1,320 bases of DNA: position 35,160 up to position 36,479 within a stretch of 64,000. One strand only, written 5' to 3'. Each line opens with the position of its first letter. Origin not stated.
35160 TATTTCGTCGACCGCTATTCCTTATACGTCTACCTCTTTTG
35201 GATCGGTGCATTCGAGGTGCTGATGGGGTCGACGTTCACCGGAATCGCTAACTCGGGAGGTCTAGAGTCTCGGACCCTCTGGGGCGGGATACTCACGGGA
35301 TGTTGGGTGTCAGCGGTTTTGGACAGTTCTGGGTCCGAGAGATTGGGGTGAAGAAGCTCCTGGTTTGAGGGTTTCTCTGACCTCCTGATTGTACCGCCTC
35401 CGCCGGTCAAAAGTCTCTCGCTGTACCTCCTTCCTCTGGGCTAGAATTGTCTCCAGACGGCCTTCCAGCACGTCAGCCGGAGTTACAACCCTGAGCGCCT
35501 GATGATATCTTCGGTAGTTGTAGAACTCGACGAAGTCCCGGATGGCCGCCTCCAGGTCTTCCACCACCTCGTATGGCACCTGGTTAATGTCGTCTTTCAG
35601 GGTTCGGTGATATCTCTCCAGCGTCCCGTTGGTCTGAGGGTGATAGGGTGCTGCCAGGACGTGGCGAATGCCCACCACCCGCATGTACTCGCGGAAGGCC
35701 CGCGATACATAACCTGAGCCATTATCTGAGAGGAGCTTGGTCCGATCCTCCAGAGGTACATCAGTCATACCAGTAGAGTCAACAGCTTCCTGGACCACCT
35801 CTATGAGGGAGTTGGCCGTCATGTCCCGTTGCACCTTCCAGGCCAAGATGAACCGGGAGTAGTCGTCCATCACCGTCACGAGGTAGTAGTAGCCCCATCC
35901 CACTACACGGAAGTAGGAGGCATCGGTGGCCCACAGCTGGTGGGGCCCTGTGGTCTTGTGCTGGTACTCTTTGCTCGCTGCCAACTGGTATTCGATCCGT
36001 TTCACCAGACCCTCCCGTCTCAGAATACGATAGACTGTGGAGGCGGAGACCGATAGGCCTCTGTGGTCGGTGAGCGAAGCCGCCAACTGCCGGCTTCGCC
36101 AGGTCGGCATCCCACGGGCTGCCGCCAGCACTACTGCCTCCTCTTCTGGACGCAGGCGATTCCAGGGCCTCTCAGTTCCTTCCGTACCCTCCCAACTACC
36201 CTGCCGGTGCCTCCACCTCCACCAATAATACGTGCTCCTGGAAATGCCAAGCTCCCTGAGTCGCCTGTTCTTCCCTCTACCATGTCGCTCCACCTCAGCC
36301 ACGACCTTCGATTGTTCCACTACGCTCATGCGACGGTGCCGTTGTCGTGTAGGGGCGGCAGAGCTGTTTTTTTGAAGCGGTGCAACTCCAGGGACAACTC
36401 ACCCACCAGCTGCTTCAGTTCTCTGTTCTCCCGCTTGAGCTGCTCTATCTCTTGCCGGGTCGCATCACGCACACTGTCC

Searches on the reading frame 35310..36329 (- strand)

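Call 54: search_protein_families(library=pfam, max_evalue=0.001, proteins=[window:35310-36329:-])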
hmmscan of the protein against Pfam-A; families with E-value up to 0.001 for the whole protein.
window:35310-36329:- (339 aa): 6 families
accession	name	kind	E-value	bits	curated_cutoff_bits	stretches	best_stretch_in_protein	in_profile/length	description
PF00665.32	rve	-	6.8e-23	81.3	32.6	1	127-231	2-102/102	Integrase core domain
PF13683.12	rve_3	-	3.6e-14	52.7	26.5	1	220-284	2-67/67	Integrase core domain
PF13565.12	HTH_32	-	8.4e-08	33.1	33.7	1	33-103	1-73/73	Homeodomain-like domain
PF13333.12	rve_2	-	4.1e-06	27.3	22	1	244-285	7-49/56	Integrase core domain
PF01498.24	HTH_Tnp_Tc3_2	-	1e-05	26.1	31.5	1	69-111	6-47/72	Transposase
PF24764.1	rva_4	-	0.00027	21.1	26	1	125-189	3-65/194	Integrase core domain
